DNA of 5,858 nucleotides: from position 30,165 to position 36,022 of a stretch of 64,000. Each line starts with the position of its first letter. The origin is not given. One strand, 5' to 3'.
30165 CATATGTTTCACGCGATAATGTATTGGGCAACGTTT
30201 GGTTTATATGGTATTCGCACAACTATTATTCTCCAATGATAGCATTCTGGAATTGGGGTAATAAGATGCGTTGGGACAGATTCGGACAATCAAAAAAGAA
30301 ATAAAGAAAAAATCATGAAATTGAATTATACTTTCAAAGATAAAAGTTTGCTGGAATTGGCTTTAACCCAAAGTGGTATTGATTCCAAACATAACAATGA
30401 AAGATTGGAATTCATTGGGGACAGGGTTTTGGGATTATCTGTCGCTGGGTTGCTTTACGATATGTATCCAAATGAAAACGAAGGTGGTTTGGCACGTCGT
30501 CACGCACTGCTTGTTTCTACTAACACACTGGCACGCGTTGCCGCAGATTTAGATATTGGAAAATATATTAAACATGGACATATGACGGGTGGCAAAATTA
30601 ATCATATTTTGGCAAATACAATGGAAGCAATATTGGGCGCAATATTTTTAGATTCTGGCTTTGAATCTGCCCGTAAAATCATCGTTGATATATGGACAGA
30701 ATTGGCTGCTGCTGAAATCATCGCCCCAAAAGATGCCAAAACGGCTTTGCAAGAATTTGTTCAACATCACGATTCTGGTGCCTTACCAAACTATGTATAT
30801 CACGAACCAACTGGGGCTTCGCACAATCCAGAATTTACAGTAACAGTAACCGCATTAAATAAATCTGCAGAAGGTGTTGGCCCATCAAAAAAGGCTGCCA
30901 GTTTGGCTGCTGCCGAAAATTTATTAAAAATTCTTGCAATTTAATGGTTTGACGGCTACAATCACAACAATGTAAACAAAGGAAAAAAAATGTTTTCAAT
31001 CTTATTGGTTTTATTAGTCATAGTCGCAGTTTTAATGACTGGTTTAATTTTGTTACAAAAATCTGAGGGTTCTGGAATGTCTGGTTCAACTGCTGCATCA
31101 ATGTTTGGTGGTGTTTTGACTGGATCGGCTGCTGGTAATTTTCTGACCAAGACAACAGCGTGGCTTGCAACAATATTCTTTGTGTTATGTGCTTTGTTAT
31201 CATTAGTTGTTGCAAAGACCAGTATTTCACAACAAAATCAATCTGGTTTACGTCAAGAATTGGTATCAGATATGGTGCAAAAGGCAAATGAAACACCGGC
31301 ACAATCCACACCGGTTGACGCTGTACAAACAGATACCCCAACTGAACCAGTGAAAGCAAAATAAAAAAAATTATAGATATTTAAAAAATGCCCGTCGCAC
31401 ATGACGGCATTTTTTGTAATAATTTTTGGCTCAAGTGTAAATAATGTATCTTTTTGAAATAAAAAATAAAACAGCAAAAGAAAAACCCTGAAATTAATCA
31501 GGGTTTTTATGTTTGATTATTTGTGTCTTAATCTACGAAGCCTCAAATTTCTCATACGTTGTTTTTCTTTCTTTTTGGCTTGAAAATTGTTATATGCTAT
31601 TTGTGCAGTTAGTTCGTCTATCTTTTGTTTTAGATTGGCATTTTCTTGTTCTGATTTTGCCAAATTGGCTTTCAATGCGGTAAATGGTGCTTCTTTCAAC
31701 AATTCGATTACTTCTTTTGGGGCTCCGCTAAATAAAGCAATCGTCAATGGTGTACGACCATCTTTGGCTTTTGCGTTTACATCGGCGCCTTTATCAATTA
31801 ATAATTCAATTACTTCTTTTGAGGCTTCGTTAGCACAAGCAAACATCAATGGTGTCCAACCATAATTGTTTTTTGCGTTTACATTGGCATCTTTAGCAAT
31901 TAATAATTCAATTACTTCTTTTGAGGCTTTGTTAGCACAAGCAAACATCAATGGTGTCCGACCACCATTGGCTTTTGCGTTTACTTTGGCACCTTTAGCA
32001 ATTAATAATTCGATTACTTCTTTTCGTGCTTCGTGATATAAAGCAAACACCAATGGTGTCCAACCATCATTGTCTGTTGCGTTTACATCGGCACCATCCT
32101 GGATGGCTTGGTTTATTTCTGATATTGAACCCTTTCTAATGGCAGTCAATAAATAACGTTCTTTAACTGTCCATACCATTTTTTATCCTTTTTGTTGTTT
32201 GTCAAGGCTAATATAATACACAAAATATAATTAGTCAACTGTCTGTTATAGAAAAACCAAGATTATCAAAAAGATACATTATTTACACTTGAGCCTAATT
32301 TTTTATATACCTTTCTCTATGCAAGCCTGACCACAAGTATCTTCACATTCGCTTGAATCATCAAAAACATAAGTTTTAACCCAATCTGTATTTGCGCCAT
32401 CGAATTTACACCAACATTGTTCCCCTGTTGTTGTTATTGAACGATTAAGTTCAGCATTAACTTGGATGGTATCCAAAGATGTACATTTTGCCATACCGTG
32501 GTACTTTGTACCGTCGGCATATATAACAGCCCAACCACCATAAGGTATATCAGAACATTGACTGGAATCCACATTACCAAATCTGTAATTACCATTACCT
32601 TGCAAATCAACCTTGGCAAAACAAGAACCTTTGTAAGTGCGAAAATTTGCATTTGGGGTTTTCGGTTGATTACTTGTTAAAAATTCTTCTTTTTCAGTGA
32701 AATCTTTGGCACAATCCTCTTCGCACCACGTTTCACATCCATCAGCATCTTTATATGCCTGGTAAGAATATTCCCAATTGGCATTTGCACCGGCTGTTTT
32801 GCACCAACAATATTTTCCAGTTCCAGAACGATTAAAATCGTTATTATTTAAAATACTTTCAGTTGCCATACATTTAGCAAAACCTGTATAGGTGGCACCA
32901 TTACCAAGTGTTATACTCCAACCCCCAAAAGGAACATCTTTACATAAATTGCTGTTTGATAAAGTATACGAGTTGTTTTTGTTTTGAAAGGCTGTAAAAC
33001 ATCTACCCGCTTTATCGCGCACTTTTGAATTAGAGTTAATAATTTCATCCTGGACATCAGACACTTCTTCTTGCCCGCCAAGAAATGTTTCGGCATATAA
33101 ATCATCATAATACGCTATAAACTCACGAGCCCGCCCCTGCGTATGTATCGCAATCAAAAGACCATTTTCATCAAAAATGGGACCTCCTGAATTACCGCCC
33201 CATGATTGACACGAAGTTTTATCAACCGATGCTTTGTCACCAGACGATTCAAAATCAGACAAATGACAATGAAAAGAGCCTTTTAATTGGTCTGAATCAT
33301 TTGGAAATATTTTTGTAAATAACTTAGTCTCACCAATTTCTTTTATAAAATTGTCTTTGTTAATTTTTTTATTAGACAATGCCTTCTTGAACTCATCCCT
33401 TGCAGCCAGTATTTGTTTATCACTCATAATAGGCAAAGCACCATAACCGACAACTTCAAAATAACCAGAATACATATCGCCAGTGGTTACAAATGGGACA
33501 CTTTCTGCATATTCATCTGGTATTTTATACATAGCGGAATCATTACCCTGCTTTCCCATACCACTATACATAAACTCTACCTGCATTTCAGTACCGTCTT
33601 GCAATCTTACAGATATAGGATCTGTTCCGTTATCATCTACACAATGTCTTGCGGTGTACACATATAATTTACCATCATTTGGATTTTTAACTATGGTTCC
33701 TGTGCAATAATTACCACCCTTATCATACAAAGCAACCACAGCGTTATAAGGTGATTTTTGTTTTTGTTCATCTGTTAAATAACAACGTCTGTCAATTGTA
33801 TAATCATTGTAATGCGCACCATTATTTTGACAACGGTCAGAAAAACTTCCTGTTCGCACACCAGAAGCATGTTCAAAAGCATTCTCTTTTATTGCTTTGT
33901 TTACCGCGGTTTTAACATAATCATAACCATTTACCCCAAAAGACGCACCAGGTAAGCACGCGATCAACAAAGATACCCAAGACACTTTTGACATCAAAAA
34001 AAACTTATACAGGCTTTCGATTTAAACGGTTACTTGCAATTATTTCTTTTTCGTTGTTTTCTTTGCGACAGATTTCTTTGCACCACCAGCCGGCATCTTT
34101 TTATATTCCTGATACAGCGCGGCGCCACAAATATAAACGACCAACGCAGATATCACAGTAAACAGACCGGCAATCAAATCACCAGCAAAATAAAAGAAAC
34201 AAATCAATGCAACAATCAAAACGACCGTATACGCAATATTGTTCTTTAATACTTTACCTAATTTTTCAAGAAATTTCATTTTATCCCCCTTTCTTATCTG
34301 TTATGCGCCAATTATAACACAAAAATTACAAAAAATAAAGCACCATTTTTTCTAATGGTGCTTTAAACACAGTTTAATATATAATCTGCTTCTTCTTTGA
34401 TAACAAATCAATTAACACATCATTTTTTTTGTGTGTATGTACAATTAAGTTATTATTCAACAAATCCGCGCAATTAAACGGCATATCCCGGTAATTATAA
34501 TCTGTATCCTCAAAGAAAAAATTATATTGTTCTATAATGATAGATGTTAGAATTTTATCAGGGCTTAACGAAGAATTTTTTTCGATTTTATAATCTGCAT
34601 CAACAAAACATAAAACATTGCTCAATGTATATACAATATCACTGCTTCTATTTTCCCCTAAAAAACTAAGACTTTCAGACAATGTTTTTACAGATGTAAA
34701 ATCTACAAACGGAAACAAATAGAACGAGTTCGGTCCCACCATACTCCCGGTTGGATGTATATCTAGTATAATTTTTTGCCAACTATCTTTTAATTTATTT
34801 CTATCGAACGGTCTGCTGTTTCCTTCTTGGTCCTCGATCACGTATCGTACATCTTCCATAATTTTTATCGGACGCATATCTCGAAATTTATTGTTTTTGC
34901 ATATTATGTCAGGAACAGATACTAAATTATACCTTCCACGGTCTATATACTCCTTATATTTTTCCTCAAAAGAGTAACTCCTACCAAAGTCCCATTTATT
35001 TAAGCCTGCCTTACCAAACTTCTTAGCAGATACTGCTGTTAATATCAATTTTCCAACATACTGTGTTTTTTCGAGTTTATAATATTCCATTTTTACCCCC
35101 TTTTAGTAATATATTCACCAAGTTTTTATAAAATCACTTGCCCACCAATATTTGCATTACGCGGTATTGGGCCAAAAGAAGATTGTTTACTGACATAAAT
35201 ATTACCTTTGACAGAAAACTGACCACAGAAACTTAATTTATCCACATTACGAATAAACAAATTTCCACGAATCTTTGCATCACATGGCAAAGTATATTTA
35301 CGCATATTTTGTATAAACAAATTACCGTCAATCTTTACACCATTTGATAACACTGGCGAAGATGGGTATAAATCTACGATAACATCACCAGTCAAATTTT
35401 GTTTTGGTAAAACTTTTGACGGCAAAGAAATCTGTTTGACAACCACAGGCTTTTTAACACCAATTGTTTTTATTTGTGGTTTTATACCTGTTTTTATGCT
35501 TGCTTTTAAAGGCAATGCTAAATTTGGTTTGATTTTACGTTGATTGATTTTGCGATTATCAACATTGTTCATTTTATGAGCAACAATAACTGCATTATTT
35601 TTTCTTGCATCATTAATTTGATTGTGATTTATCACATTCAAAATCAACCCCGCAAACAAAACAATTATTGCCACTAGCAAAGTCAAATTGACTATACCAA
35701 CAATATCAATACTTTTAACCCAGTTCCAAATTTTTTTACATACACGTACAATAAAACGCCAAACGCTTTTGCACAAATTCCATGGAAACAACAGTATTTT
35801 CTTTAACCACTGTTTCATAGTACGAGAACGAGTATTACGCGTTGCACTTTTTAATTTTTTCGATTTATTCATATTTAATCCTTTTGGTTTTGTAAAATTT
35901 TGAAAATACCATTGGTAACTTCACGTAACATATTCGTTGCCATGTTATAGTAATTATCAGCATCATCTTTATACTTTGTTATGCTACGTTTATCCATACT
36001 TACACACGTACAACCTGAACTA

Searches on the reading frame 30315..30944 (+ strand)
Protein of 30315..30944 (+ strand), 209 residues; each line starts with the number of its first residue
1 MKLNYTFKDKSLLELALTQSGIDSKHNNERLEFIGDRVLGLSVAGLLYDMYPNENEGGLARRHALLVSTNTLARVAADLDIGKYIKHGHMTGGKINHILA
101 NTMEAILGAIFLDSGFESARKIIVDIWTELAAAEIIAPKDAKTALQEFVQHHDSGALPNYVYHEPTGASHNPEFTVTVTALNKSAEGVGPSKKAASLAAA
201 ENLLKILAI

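Call 55: search_protein_families(library=pfam, proteins=[window:30315-30944:+], max_evalue=0.001)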
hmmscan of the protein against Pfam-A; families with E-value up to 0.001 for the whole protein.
window:30315-30944:+ (209 aa): 4 families
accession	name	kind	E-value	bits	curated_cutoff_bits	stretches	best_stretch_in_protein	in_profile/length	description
PF14622.11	Ribonucleas_3_3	-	3.3e-26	92.4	35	1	9-124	1-121/128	Ribonuclease-III-like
PF00636.31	Ribonuclease_3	-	4.8e-19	69.5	27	1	29-115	1-102/102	Ribonuclease III domain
PF00035.32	dsrm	-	4.9e-12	46.7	23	1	141-207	1-66/66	Double-stranded RNA binding motif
PF22935.1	RM44_endonuclase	-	9.8e-05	22.9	27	1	14-110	45-139/139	Large ribosomal subunit protein mL44, endonuclease domain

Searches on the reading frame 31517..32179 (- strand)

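Call 26: search_protein_families(library=pfam, proteins=[window:31517-32179:-], max_evalue=0.01)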
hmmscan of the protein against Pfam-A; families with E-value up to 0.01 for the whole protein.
window:31517-32179:- (220 aa): 8 families
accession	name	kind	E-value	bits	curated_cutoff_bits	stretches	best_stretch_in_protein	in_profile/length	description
PF12796.13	Ank_2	-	1.5e-47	160.5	27.3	3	54-137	11-89/90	Ankyrin repeats (3 copies)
PF13637.12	Ank_4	-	1.1e-32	111.7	22.7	4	79-128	2-50/50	Ankyrin repeats (many copies)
PF00023.36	Ank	-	3.1e-30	102.9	21.1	3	106-137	1-31/33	Ankyrin repeat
PF13857.12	Ank_5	-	5.2e-26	90.9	27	3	93-148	1-56/56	Ankyrin repeats (many copies)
PF13606.12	Ank_3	-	1.2e-24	83.7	22.3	2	106-136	1-30/30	Ankyrin repeat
PF23745.1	ANK_LRRK2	-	1.1e-05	25.8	27.5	0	112-161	36-83/130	LRRK2 ANK repeat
PF24521.3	Ank_KRIT1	-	2e-05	24.8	80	0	5-97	17-108/149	KRIT1 ankyrin-repeats domain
PF23881.1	DUF7234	-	0.0008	19.9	24.4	0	50-97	24-71/80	Family of unknown function (DUF7234)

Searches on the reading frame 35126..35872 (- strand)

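Call 10: search_protein_families(library=pfam, proteins=[window:35126-35872:-], max_evalue=0.01)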
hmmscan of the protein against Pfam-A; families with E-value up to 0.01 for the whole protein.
window:35126-35872:- (248 aa): 0 families

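Call 54: search_protein_families(library=ncbifam, proteins=[window:35126-35872:-], max_evalue=0.1)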
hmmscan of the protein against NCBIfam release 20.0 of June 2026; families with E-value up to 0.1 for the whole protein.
window:35126-35872:- (248 aa): 1 family
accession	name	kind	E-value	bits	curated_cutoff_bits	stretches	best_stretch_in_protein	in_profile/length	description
NF006940.0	PRK09422.1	equivalog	0.035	13.1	344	1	50-153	163-264/338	alcohol dehydrogenase AdhP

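Call 64: search_protein_families(library=phrogs, proteins=[window:35126-35872:-], max_evalue=0.01)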
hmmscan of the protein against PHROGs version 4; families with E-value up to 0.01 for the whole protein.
window:35126-35872:- (248 aa): 0 families
